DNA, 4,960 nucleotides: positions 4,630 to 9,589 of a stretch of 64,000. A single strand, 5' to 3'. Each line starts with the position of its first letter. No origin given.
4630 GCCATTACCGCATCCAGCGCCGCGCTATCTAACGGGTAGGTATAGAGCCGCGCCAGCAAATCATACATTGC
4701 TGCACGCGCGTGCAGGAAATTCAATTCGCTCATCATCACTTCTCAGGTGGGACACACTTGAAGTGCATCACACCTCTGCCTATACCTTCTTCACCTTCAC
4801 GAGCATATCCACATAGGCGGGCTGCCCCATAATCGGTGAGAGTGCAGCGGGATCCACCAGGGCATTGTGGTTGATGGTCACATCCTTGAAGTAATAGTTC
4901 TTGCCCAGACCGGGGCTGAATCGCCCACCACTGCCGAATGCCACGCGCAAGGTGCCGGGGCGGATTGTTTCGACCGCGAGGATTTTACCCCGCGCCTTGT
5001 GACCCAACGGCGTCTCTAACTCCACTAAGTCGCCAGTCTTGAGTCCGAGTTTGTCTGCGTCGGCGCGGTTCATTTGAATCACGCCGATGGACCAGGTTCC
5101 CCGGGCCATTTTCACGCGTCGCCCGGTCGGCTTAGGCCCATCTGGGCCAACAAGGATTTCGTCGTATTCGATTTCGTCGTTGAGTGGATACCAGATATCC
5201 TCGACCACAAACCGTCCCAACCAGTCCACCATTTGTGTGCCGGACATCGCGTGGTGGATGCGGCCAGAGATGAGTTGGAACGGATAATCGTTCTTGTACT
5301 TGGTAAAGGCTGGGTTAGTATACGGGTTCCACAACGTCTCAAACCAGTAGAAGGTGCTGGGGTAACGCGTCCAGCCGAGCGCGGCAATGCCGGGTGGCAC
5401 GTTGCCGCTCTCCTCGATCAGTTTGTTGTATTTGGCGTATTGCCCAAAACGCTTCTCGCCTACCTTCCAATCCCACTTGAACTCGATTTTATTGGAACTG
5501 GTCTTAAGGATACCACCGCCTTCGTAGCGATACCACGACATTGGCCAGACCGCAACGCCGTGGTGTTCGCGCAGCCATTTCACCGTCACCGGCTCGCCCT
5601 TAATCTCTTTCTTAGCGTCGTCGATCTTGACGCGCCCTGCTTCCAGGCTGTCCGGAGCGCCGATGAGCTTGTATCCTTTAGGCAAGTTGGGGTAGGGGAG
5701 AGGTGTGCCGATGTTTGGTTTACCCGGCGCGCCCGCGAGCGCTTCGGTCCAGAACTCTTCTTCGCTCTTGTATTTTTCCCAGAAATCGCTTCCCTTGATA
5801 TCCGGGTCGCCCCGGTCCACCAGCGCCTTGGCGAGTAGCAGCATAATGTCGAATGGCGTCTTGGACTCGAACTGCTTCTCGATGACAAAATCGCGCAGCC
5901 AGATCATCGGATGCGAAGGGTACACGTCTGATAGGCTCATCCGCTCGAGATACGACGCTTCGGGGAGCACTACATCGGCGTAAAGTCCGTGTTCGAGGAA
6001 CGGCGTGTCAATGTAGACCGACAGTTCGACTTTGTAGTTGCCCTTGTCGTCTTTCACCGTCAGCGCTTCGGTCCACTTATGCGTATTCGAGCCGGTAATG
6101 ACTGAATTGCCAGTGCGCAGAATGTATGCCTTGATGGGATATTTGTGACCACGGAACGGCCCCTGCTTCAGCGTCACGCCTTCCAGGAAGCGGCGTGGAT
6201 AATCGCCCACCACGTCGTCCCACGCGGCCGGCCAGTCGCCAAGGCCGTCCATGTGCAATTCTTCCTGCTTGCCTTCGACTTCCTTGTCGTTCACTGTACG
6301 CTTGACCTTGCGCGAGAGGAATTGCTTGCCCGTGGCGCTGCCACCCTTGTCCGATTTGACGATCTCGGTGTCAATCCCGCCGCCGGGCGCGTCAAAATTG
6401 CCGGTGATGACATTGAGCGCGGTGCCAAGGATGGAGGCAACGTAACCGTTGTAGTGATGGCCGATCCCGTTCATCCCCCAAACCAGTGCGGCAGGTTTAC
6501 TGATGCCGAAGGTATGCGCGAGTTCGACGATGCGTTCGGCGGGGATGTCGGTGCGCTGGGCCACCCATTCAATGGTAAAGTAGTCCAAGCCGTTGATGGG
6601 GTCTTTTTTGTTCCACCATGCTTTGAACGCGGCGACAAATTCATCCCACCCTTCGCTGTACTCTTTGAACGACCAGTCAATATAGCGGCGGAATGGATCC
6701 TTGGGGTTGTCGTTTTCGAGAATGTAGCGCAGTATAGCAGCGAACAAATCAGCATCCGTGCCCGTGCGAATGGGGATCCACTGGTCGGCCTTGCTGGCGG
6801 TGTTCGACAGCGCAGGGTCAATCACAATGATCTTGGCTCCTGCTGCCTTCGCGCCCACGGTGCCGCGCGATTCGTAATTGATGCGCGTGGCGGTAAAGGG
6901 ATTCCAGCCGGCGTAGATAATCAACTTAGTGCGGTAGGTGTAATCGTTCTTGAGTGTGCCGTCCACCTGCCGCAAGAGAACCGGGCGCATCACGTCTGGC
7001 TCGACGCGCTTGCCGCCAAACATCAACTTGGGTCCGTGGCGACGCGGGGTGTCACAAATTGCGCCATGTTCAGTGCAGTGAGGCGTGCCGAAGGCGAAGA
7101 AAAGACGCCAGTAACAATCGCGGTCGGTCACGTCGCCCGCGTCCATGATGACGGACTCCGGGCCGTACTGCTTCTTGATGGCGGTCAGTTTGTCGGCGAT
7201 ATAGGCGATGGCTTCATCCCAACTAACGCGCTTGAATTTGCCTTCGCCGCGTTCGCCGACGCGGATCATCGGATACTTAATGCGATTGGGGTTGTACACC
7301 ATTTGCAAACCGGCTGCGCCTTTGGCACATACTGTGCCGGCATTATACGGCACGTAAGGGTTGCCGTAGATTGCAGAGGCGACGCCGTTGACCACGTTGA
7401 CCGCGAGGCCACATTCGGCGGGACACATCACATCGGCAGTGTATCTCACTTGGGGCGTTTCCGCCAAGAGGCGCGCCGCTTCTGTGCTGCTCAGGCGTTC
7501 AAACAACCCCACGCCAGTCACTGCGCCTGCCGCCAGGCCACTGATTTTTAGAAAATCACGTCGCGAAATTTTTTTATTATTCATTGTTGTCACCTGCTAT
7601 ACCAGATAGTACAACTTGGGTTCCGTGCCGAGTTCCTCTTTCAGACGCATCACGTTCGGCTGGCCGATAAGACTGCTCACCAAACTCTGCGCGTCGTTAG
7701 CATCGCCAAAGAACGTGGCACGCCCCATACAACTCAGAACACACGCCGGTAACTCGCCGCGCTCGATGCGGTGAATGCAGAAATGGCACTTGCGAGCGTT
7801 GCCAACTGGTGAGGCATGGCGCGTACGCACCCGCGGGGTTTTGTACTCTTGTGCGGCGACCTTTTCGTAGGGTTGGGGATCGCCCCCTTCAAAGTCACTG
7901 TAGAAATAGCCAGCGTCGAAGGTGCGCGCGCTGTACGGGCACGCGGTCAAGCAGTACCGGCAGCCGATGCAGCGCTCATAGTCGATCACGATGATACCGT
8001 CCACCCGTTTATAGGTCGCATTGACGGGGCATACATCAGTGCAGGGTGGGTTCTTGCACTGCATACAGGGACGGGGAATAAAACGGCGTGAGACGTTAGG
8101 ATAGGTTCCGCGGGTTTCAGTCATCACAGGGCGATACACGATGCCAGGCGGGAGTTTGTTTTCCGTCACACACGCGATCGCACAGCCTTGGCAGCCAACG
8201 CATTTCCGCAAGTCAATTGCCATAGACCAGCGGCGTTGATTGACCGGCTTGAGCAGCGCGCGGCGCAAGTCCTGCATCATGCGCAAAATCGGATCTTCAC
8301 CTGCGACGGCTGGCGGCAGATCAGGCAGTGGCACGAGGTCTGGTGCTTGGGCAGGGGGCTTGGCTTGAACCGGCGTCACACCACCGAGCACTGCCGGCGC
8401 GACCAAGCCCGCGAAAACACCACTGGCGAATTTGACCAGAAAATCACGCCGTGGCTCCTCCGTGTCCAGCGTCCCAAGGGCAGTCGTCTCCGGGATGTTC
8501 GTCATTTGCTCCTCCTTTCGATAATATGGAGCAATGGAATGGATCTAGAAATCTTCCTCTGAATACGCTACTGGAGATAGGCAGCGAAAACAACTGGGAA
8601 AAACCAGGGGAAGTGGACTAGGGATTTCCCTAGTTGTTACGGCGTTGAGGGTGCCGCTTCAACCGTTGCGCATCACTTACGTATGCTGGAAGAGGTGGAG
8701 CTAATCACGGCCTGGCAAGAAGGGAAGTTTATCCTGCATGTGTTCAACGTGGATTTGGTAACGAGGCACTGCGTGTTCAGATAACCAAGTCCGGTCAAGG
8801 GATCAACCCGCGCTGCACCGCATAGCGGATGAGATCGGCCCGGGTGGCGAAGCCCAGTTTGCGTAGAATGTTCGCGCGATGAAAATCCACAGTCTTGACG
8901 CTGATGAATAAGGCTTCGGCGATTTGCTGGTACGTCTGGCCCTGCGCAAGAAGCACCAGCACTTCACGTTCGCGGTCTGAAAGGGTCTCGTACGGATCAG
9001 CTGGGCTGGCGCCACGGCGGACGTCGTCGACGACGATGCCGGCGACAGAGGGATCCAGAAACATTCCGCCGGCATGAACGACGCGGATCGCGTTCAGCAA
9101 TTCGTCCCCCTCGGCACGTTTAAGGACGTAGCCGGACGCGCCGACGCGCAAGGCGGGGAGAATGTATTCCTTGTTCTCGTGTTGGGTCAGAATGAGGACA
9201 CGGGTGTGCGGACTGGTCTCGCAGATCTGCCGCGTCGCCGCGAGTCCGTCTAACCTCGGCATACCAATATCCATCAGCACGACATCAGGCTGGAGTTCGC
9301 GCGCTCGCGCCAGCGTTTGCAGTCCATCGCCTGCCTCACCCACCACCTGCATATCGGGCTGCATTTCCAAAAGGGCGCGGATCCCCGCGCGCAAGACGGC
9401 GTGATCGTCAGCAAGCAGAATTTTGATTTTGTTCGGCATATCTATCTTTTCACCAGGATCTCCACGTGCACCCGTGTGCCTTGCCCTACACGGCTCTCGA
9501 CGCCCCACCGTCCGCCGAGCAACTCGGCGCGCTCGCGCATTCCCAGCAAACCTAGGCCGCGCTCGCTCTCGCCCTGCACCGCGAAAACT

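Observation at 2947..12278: Three-component (binding protein + kinase + NarL regulator) sensor physically coupled to a Tat-exported molybdoenzyme of unknown substrate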

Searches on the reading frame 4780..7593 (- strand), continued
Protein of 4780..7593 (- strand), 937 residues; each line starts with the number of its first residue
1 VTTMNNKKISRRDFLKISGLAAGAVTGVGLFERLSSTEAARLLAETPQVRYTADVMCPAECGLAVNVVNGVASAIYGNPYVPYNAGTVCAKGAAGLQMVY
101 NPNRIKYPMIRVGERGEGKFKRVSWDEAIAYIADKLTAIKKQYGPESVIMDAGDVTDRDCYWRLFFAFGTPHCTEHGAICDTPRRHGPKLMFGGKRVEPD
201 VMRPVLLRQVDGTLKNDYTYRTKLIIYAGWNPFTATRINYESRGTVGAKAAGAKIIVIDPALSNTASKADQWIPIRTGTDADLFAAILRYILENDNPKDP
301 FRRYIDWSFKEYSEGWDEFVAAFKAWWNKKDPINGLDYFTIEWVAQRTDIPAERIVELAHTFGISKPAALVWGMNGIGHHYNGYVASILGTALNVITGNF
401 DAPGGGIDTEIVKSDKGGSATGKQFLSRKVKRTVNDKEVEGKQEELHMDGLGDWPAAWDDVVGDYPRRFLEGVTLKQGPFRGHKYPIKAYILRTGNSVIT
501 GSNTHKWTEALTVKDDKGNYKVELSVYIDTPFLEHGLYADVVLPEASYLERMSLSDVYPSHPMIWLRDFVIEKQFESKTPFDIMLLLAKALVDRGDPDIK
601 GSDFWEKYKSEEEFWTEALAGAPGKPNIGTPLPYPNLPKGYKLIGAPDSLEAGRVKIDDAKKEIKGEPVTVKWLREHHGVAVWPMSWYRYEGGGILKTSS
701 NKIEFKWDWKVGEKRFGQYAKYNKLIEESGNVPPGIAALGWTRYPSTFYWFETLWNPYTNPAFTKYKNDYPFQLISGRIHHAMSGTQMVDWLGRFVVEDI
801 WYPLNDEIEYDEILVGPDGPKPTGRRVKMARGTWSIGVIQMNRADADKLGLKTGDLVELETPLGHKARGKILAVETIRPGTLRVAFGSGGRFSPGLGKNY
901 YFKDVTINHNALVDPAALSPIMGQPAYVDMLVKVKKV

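Call 100: predict_structure(alignment_id=A3)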
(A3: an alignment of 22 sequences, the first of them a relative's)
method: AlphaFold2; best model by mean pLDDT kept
length: 934 residues; sequences in the alignment: 22
mean_pLDDT: 73.3   pTM: 0.77
mean pLDDT of the five models: 73.3, 66.3, 65.0, 62.0, 58.0
residues with pLDDT >= 90: 185; 70-90: 420; 50-70: 186; < 50: 143
segments of 3 or more residues with pLDDT < 50: 1-31, 52-57, 174-201, 228-241, 370-378, 398-413, 453-459, 554-558, 627-630, 683-693, 777-783
pLDDT, mean of each block of 10 residues (from residue 1): 38 38 35 51 72 55 77 72 63 70 85 84 96 95 87 70 89 46 32 36 56 58 59 41 59 66 62 78 93 89 83 89 90 93 90 90 67 46 70 64 34 63 90 92 81 49 84 90 91 72 88 93 75 85 77 51 75 84 95 91 89 74 54 65 77 84 84 77 48 59 82 81 86 79 76 79 86 57 60 74 85 72 86 87 94 93 92 80 63 71 84 67 74 92
secondary structure, 60 per line:
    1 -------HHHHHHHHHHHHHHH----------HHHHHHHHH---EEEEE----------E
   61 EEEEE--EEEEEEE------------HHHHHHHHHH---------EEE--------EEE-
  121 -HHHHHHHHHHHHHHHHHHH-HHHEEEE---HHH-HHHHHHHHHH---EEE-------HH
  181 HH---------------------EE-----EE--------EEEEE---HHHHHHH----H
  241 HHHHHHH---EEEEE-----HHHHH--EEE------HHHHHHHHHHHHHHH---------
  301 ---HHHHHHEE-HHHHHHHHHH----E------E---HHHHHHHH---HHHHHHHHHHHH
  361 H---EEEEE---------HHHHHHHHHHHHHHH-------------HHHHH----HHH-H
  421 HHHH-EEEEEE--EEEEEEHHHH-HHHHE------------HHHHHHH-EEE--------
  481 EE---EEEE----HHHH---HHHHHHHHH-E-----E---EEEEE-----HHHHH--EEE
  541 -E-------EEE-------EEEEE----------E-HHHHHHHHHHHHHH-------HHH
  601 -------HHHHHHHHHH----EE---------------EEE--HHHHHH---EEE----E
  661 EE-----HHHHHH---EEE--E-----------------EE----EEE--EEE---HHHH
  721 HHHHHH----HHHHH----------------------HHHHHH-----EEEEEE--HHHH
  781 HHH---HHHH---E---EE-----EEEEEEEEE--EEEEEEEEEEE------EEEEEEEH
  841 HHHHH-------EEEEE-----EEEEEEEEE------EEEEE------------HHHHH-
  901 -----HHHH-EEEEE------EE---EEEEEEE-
elements in order (helices of 4 or more, strands of 3 or more residues): H8-22 H33-41 E45-49 E60-65 E68-74 H87-96 E106-108 E117-119 H122-140 E145-148 H156-165 E169-171 H179-182 E221-225 H229-235 H240-247 E251-255 H261-265 E268-270 H277-291 H304-309 H313-322 H338-345 H349-361 E365-369 H379-393 H407-411 H420-424 E426-431 E434-439 H440-443 H445-448 H462-468 E470-472 E486-489 H494-497 H501-509 E521-525 H531-535 E538-540 E550-552 E560-564 H577-590 H608-617 E639-641 H644-649 E653-655 E660-662 H668-673 E677-679 E706-708 E711-713 H717-726 H731-735 H758-763 E769-774 H777-783 H787-790 E805-813 E816-826 E833-839 H840-845 E853-857 E863-871 E878-882 H895-899 H906-909 E911-915 E927-933

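Call 102: fold_search(model_id=the predicted structure, library=pdb)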
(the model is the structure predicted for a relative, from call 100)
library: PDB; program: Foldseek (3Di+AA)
matches with E <= 10: 652; with E <= 0.001: 173
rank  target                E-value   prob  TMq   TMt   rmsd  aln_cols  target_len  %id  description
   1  6cz7_A                5.6e-36  1.00  0.61  0.69   7.7      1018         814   18  The arsenate respiratory reductase (Arr) complex from Shewanella sp. ANA-3 (released 2018-08-15)
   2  6cz7_C                1.8e-35  1.00  0.59  0.68   8.2      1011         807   19  The arsenate respiratory reductase (Arr) complex from Shewanella sp. ANA-3 (released 2018-08-15)
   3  2vpw_A                2.2e-32  1.00  0.57  0.72   8.3       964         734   20  Polysulfide reductase with bound menaquinone (released 2008-06-10)
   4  2dmr                  1.0e-31  1.00  0.57  0.68   8.7       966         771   18  DITHIONITE REDUCED DMSO REDUCTASE FROM RHODOBACTER CAPSULATUS (released 1998-03-18)
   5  1e61_A                1.2e-31  1.00  0.57  0.69   8.4       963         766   17  OXIDIZED DMSO REDUCTASE EXPOSED TO HEPES - Structure II BUFFER (released 2000-08-25)
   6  4dmr                  2.2e-31  1.00  0.58  0.68   8.3       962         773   18  REDUCED DMSO REDUCTASE FROM RHODOBACTER CAPSULATUS WITH BOUND DMSO SUBSTRATE (released 1998-03-18)
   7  7l5s                  2.6e-31  1.00  0.55  0.65   8.9       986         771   17  Crystal Structure of Haemophilus influenzae MtsZ at pH 5.5 (released 2021-04-21)
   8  1dms                  2.7e-31  1.00  0.57  0.68   8.5       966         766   17  STRUCTURE OF DMSO REDUCTASE (released 1998-07-01)
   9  1h5n_A                3.6e-31  1.00  0.57  0.69   8.1       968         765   17  DMSO REDUCTASE MODIFIED BY THE PRESENCE OF DMS AND AIR (released 2002-05-17)
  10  1dmr                  4.2e-31  1.00  0.56  0.66   8.5       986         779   17  OXIDIZED DMSO REDUCTASE FROM RHODOBACTER CAPSULATUS (released 1998-03-18)
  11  2e7z                  5.5e-31  1.00  0.57  0.72   7.1       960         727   17  Acetylene Hydratase from Pelobacter acetylenicus (released 2007-02-27)
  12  9vap_A                5.5e-31  1.00  0.60  0.62  11.1      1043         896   18  Cryo-EM structure of formate dehydrogenase from Shewanella oneidensis MR-1 (SoFdhAB) (released 2026-04-08)
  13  7l5i                  6.1e-31  1.00  0.55  0.66   8.9       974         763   17  Crystal Structure of Haemophilus influenzae MtsZ at pH 7.0 (released 2021-04-21)
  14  1e61_C                6.8e-31  1.00  0.57  0.68   8.7       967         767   17  OXIDIZED DMSO REDUCTASE EXPOSED TO HEPES - Structure II BUFFER (released 2000-08-25)
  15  1e60_A                8.5e-31  1.00  0.58  0.68   8.0       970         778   18  OXIDIZED DMSO REDUCTASE EXPOSED TO HEPES - Structure II BUFFER (released 2000-08-25)
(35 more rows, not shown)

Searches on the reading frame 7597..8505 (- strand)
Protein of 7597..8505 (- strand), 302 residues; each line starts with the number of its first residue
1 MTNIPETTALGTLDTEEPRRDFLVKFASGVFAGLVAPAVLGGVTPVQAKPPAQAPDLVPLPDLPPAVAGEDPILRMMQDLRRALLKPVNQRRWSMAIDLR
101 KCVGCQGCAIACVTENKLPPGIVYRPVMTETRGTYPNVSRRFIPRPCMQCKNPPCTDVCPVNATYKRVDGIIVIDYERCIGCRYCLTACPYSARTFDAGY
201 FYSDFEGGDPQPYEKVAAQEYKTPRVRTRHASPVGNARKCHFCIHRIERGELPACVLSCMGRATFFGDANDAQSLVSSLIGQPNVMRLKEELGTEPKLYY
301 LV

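Call 3: search_protein_families(library=pfam, proteins=[window:7597-8505:-], max_evalue=0.01)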
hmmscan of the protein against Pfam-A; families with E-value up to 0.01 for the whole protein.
window:7597-8505:- (302 aa): 11 families
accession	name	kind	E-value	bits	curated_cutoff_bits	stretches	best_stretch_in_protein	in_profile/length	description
PF13247.11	Fer4_11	-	5.1e-20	72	26.2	2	141-197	4-62/100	4Fe-4S dicluster domain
PF13237.11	Fer4_10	-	1.7e-14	53.9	25.5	2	172-259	2-52/53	4Fe-4S dicluster domain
PF12838.12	Fer4_7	-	5.5e-10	40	27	3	147-193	2-52/52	4Fe-4S dicluster domain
PF12837.12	Fer4_6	-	1.4e-08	34.7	25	1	171-193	1-23/24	4Fe-4S binding domain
PF13187.11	Fer4_9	-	2.2e-08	34.4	27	1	147-192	2-50/52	4Fe-4S dicluster domain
PF12797.12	Fer4_2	-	2.3e-08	33.9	24.5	2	171-191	2-22/22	4Fe-4S binding domain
PF00037.32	Fer4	-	1.8e-07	31.2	21.1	1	172-194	1-23/24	4Fe-4S binding domain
PF13183.11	Fer4_8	-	5.9e-06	27.2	27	1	99-162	2-67/68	4Fe-4S dicluster domain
PF13534.11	Fer4_17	-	2.2e-05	25.3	22.2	0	178-196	1-19/61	4Fe-4S dicluster domain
PF25160.1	LdpA_Fe-S-bd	-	0.00058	20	27.6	1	149-192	4-41/49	LdpA Fe-S cluster-binding domain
PF14697.11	Fer4_21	-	0.00089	19.8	35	0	146-191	7-53/59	4Fe-4S dicluster domain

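Call 4: search_protein_families(library=ncbifam, proteins=[window:7597-8505:-], max_evalue=0.001)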
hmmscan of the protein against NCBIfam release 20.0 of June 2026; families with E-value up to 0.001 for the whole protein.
window:7597-8505:- (302 aa): 44 families (the best 25 are shown)
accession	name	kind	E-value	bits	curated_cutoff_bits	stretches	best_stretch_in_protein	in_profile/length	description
NF045797.1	DsrO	equivalog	5.7e-52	176.5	200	2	86-197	37-153/235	sulfate reduction electron transfer complex DsrMKJOP subunit DsrO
NF011569.0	PRK14993.1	equivalog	7e-51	173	416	2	89-196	40-149/244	tetrathionate reductase subunit TtrB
NF041715.1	arsenate_red_ArrB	equivalog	2.3e-47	161.5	450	1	92-301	2-225/233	arsenate respiratory reductase iron-sulfur subunit ArrB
TIGR03149.1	cyt_nit_nrfC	equivalog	9e-44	149.5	377.6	2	89-197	35-145/225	cytochrome c nitrite reductase Fe-S protein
NF041782.1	mnquin_red_QrcC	equivalog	2.6e-39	135.3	400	1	93-301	1-225/239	menaquinone reductase iron-sulfur cluster-binding subunit QrcC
TIGR03478.1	DMSO_red_II_bet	subfamily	1.1e-33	116.6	480.7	3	130-197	114-182/321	DMSO reductase family type II enzyme, iron-sulfur subunit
TIGR02951.1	DMSO_dmsB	equivalog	1.4e-31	109.7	214.1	2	96-197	5-115/161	DMSO/selenate family reductase complex B subunit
NF038355.1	FDH3_beta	equivalog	1e-29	103.8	240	1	95-276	5-171/180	formate dehydrogenase FDH3 subunit beta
NF042979.1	EthbenzDh_ebdB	equivalog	1.1e-25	90.3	740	2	131-197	137-204/354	ethylbenzene dehydrogenase subunit beta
NF008134.0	PRK10882.1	equivalog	4.7e-22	78.5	263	2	141-197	107-164/329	hydrogenase 2 operon protein HybA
NF045715.1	sulf_resp_HmcB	equivalog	1.6e-20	73.4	420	2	96-197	40-157/307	sulfate respiration complex iron-sulfur protein HmcB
TIGR01582.1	FDH-beta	equivalog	1.3e-17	63.9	334.7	2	146-193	92-140/283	formate dehydrogenase subunit beta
TIGR01660.1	narH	equivalog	2.7e-17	62.4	524.05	1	129-193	165-230/492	nitrate reductase subunit beta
NF007382.0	PRK09898.1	equivalog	5.8e-17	61.9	213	1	133-198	111-175/208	ferredoxin-like protein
NF007658.0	PRK10330.1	equivalog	5.8e-15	55.2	260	1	97-193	7-103/181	electron transport protein HydN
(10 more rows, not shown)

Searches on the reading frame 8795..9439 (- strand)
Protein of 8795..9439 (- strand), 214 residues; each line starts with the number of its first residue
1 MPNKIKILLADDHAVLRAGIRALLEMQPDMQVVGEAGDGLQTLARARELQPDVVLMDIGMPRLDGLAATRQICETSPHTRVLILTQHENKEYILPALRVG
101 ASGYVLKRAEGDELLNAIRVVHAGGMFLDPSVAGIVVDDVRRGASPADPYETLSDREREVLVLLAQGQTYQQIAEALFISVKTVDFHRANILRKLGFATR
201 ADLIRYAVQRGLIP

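Call 3: search_protein_families(library=pfam, proteins=[window:8795-9439:-], max_evalue=0.01)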
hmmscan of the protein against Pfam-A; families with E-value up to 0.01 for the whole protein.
window:8795-9439:- (214 aa): 6 families
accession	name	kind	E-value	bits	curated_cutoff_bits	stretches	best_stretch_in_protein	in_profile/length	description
PF00072.30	Response_reg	-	1.5e-29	102.9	30.2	1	7-119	1-111/111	Response regulator receiver domain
PF00196.25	GerE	-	1.8e-20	72.7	23.5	1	152-207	2-57/57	Bacterial regulatory proteins, luxR family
PF08281.18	Sigma70_r4_2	-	1.6e-07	31.3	25.7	1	151-195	9-54/54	Sigma-70, region 4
PF13384.12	HTH_23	-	1.7e-05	24.9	24.6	1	158-185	8-35/50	Homeodomain-like domain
PF04545.22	Sigma70_r4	-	8e-05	22.5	24.1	1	152-195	4-48/50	Sigma-70, region 4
PF02796.21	HTH_7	-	0.0099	16.4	23.8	0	158-184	12-38/45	Helix-turn-helix domain of resolvase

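Call 4: search_protein_families(library=ncbifam, proteins=[window:8795-9439:-], max_evalue=0.001)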
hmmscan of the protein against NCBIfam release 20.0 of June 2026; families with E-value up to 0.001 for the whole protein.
window:8795-9439:- (214 aa): 104 families (the best 25 are shown)
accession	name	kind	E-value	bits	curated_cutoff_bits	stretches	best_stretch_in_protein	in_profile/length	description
NF052445.1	RespRegMctR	equivalog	2.1e-59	200.4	300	1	4-212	1-204/205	two-component system response regulator MctR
NF047785.1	respo_reg_MadR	equivalog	3.8e-52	176.7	300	1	5-213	1-209/209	MadR family response regulator transcription factor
NF011896.0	PRK15369.1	equivalog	1.2e-48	165.5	242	1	4-212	3-209/211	two component system response regulator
NF007935.0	PRK10651.1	equivalog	3.3e-47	160.5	250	1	3-208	5-211/216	two-component system response regulator NarL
NF007018.1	PRK09483.1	equivalog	4.7e-45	153.9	280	1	5-213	2-209/217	UvrY/SirA/GacA family response regulator transcription factor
NF007708.0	PRK10403.1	equivalog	2.3e-39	135.1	343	1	5-210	7-212/215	nitrate/nitrite response regulator protein NarP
NF007685.0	PRK10360.1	equivalog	4.5e-34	118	258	1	5-205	2-190/196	response regulator transcription factor UhpA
NF007403.0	PRK09935.1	equivalog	2e-31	109.2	271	1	7-212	6-209/210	fimbria biosynthesis transcriptional regulator FimZ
NF001965.0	PRK00742.1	subfamily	7.9e-26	91.1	293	1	3-111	2-111/357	chemotaxis-specific protein-glutamate methyltransferase CheB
NF007419.0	PRK09958.1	equivalog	5e-25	88.3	251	1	8-209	4-200/204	acid-sensing system DNA-binding response regulator EvgA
NF006900.1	PRK09390.1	equivalog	5.1e-22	78.4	255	1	1-210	1-200/203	response regulator FixJ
NF009206.0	PRK12555.1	subfamily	2.2e-21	76.2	342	1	5-106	1-103/340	chemotaxis-specific protein-glutamate methyltransferase CheB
NF041367.1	CheY_Halo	equivalog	5e-21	75.2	200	1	7-119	1-111/114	chemotaxis protein CheY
NF008098.0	PRK10840.1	equivalog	5.8e-21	75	235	1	3-206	2-204/216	response regulator transcription factor RcsB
NF040749.1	tetrathio_RR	equivalog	2.4e-20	73.1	290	1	8-205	4-186/191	tetrathionate respiration response regulator TtrR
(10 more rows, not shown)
